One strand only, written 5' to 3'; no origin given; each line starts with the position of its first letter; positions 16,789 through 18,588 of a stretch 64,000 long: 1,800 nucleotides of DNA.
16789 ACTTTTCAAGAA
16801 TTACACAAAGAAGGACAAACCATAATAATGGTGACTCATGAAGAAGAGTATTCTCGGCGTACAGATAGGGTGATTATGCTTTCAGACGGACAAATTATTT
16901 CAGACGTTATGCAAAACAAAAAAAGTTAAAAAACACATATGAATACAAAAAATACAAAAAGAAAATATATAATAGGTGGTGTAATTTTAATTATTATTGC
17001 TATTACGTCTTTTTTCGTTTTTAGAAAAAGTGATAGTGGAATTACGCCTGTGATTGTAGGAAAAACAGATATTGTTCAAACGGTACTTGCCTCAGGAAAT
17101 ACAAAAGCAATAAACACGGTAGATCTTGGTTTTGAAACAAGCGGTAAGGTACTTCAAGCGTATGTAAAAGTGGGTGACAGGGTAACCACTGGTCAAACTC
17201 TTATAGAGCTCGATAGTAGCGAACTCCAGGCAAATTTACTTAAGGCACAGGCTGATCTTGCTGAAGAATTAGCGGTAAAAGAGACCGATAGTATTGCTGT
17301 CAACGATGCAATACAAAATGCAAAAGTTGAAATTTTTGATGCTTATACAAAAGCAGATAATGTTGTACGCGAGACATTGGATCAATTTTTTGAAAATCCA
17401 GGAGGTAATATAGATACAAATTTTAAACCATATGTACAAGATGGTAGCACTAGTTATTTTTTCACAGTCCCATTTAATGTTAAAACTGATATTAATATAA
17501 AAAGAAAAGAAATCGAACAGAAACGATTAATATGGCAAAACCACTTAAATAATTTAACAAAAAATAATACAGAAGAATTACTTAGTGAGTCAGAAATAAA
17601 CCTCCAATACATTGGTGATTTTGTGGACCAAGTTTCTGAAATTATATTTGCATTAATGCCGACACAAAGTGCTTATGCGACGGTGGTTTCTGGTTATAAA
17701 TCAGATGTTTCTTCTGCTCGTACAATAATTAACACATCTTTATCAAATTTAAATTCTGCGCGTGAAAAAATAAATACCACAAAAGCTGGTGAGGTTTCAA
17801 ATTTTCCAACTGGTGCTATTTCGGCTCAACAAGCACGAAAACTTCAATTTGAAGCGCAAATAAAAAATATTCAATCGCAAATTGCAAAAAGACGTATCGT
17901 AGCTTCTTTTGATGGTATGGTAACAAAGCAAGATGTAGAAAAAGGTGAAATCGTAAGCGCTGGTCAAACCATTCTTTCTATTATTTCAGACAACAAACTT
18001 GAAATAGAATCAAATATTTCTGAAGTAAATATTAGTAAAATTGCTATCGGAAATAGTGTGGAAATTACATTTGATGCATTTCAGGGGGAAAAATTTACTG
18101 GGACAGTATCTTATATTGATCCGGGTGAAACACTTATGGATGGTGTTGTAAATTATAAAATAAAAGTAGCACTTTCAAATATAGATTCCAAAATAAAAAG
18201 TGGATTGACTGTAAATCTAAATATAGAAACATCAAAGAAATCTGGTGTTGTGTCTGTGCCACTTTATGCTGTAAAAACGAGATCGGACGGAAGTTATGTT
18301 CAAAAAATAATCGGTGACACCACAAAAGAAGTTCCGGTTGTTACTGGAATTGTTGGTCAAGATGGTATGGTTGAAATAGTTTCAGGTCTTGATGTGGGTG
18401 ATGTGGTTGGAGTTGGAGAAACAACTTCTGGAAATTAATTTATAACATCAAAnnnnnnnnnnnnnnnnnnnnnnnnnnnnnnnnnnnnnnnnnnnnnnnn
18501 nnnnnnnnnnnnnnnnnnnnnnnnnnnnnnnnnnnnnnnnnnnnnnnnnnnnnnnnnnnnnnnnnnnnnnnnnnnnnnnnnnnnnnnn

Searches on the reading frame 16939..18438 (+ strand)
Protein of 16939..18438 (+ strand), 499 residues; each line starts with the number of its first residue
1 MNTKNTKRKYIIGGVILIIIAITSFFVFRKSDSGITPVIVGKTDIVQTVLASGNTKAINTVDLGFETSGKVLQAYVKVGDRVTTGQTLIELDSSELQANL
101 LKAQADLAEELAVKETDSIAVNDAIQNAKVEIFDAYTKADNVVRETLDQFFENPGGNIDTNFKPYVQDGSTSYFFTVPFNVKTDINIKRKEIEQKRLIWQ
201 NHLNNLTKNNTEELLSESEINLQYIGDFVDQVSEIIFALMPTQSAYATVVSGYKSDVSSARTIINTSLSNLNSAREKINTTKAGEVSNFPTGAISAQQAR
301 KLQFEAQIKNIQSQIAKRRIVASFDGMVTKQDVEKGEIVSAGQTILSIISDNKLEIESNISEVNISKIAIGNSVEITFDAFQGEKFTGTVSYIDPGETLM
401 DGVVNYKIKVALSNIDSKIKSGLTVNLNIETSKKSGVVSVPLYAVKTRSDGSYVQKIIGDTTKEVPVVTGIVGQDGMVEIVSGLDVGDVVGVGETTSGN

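Call 44: search_protein_families(library=pfam, proteins=[window:16939-18438:+], max_evalue=0.001)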
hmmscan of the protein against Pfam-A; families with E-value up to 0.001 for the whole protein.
window:16939-18438:+ (499 aa): 5 families
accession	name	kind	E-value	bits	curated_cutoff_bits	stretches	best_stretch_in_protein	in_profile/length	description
PF16576.10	HlyD_D23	-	1.6e-20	73.7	30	1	297-423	84-212/214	Barrel-sandwich domain of CusB or HlyD membrane-fusion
PF13437.12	HlyD_3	-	3.7e-19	69.9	22.2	1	320-414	2-97/106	HlyD family secretion protein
PF13533.13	Biotin_lipoyl_2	-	1.5e-07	31.5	29.8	1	67-92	7-32/32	Biotin-lipoyl like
PF00364.28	Biotin_lipoyl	-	6.6e-07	29.5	22.1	0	66-125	12-70/73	Biotin-requiring enzyme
PF00358.26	PTS_EIIA_1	-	0.00032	20.8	27.2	0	59-100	75-112/127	phosphoenolpyruvate-dependent sugar phosphotransferase system, EIIA 1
